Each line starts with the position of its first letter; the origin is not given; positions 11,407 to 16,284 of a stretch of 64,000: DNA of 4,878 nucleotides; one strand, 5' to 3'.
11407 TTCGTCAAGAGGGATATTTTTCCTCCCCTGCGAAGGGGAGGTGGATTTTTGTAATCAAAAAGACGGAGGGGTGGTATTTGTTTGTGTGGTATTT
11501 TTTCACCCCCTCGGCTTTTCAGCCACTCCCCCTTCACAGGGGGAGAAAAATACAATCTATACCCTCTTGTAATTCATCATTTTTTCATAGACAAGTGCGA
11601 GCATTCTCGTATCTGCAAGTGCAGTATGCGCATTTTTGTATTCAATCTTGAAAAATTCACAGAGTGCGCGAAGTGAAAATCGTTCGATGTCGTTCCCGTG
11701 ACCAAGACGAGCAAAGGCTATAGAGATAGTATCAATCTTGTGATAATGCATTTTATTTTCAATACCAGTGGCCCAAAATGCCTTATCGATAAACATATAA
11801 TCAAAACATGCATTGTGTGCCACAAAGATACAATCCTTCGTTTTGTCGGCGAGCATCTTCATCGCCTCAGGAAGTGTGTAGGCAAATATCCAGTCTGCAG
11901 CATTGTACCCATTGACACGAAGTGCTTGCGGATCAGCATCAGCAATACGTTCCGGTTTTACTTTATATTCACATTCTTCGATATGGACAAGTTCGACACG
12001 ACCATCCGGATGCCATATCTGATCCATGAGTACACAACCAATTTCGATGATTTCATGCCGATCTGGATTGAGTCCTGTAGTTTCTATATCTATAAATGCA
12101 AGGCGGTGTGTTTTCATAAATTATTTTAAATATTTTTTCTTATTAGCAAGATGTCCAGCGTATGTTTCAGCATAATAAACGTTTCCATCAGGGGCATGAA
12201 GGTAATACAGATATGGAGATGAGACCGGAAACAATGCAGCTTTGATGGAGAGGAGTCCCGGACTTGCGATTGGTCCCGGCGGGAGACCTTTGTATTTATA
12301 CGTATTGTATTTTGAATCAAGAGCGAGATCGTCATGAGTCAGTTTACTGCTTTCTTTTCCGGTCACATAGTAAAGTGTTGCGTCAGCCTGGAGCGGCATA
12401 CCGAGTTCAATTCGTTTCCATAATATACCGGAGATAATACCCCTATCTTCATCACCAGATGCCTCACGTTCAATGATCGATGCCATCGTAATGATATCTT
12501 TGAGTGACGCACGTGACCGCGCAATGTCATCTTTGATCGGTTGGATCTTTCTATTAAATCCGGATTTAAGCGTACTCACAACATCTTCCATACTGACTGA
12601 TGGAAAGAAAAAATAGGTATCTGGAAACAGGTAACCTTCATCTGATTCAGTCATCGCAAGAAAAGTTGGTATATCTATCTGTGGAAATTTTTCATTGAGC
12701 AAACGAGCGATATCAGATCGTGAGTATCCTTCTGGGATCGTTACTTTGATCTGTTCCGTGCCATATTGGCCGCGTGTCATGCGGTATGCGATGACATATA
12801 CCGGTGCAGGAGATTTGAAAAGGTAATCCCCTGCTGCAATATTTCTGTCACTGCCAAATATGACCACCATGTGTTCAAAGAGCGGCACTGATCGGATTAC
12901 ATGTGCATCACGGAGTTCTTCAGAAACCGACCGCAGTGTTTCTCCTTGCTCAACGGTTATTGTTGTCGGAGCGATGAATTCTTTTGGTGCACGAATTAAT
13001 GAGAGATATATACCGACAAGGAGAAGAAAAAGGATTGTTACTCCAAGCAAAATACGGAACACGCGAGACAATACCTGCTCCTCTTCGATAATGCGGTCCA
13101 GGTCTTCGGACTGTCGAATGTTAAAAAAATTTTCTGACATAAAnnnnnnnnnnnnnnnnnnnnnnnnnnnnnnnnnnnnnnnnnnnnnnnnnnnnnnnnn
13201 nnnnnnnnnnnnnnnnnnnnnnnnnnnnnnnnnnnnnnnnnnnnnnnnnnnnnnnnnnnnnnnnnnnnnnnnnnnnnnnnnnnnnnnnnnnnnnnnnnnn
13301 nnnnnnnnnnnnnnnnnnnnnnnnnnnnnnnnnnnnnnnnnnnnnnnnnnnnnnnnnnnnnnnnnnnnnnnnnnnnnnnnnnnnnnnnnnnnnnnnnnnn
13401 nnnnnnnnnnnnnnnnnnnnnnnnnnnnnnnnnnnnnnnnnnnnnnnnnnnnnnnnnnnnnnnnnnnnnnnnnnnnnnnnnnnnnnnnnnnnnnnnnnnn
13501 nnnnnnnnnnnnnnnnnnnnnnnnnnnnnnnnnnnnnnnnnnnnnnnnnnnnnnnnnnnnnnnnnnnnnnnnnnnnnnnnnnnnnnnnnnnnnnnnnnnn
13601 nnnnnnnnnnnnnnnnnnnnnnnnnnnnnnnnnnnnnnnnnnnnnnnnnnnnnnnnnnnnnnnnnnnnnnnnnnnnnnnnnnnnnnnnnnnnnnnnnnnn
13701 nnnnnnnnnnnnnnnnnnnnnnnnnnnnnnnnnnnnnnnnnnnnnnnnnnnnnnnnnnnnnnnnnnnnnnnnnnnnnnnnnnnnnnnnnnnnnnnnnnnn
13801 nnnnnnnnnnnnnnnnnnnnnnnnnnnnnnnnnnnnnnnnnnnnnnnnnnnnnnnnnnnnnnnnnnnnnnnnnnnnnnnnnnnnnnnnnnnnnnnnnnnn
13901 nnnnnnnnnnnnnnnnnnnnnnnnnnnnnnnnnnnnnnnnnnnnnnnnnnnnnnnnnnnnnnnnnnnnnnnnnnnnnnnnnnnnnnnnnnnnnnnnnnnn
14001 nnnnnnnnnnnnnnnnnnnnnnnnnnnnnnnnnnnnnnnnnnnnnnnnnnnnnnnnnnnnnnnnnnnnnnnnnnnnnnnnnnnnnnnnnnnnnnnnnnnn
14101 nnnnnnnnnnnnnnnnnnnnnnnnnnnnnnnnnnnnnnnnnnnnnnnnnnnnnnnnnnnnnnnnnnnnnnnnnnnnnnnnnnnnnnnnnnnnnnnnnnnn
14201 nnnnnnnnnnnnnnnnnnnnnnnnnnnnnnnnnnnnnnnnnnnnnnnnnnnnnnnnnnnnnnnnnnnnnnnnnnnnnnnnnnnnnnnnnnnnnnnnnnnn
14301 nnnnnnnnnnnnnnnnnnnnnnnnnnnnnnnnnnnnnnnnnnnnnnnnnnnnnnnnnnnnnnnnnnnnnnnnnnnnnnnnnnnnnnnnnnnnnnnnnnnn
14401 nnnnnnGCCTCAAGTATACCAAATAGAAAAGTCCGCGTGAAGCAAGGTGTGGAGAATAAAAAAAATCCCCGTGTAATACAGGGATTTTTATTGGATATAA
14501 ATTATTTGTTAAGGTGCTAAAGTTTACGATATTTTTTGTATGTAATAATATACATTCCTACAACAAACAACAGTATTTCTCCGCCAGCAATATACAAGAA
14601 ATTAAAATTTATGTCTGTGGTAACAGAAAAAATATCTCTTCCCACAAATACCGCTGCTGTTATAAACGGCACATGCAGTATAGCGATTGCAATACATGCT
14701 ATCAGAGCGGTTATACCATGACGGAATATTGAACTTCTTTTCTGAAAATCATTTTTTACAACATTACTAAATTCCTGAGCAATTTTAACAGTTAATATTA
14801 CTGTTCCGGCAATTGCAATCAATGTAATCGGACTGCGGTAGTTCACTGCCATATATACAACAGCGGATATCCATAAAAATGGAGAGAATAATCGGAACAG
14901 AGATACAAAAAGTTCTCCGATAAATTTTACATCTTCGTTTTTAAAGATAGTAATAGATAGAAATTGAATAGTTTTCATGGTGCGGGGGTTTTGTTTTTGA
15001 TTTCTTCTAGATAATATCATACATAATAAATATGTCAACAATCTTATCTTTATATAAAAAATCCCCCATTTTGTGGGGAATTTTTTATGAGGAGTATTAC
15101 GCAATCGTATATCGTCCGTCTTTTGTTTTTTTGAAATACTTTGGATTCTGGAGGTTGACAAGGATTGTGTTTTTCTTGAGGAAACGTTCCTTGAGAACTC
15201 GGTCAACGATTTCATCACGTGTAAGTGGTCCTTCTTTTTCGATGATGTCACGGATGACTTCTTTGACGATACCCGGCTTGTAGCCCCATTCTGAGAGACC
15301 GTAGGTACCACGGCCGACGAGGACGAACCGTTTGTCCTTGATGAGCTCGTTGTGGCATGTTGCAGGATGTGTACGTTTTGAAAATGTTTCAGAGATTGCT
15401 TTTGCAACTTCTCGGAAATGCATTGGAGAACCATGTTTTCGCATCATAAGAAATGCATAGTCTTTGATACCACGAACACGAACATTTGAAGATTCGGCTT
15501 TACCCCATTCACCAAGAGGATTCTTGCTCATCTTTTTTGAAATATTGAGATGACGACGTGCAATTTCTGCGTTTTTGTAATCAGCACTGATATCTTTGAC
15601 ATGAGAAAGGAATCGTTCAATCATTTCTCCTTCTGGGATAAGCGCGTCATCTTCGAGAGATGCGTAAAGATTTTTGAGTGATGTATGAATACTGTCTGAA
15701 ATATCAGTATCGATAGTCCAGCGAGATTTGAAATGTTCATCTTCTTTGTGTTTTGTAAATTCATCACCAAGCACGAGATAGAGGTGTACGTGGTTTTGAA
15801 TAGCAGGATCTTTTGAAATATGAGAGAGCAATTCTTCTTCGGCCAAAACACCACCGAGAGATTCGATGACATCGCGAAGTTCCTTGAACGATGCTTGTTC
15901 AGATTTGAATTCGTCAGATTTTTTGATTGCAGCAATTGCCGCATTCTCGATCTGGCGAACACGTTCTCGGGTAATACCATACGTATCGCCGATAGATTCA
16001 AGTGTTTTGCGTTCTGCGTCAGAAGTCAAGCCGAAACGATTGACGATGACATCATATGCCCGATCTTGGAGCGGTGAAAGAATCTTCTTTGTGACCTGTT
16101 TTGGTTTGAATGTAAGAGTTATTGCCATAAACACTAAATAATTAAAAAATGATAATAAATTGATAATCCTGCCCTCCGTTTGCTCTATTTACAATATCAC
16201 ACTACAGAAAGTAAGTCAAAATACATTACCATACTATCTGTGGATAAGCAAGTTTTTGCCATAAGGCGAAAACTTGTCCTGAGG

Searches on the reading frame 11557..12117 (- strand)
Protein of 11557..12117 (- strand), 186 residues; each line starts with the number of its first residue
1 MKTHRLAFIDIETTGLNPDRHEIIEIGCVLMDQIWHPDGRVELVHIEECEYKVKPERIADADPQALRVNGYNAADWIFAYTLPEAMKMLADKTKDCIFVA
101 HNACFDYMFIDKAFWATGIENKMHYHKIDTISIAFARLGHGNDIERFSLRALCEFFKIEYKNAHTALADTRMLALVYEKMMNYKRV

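Call 96: search_protein_families(library=pfam, proteins=[window:11557-12117:-], max_evalue=0.0001)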
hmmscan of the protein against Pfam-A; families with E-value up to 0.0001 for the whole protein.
window:11557-12117:- (186 aa): 3 families
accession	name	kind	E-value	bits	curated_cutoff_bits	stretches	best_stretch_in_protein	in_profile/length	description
PF00929.31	RNase_T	-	3.3e-22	80.2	24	1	8-177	2-164/164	Exonuclease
PF16473.11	Rv2179c-like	-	2.9e-05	24.3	27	0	7-178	3-174/177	3'-5' exoribonuclease Rv2179c-like domain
PF13482.12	RNase_H_2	-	3.3e-05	24.3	22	0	7-33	1-27/165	RNase_H superfamily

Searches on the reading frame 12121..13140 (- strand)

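Call 96: search_protein_families(library=pfam, proteins=[window:12121-13140:-], max_evalue=0.0001)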
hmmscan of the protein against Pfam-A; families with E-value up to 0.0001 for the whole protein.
window:12121-13140:- (339 aa): 1 family
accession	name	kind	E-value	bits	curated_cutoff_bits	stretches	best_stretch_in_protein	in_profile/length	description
PF02618.21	YceG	-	4.1e-72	243.4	32.4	1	61-336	1-275/275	YceG-like family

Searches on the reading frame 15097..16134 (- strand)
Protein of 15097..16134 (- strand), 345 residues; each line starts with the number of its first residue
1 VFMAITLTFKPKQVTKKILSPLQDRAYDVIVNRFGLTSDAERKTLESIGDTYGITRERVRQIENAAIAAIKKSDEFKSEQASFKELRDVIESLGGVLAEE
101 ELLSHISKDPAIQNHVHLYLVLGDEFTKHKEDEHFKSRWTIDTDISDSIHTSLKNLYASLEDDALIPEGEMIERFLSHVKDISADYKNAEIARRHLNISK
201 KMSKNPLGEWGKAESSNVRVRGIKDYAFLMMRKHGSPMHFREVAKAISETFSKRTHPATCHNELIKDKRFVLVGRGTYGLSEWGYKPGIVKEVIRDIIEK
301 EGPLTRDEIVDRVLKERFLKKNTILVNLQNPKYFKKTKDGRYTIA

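Call 72: search_protein_families(library=pfam, proteins=[window:15097-16134:-], max_evalue=0.0001)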
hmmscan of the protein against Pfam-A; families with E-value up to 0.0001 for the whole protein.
window:15097-16134:- (345 aa): 3 families
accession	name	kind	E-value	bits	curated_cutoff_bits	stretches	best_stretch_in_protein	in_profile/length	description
PF05066.19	HARE-HTH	-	2.6e-11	44.2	25.9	1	223-283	3-71/71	HB1, ASXL, restriction endonuclease HTH domain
PF04545.22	Sigma70_r4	-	4.5e-11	42.5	24.1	1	19-72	2-50/50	Sigma-70, region 4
PF11784.13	DUF3320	-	7.7e-06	26.2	25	1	288-315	10-37/50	Protein of unknown function (DUF3320)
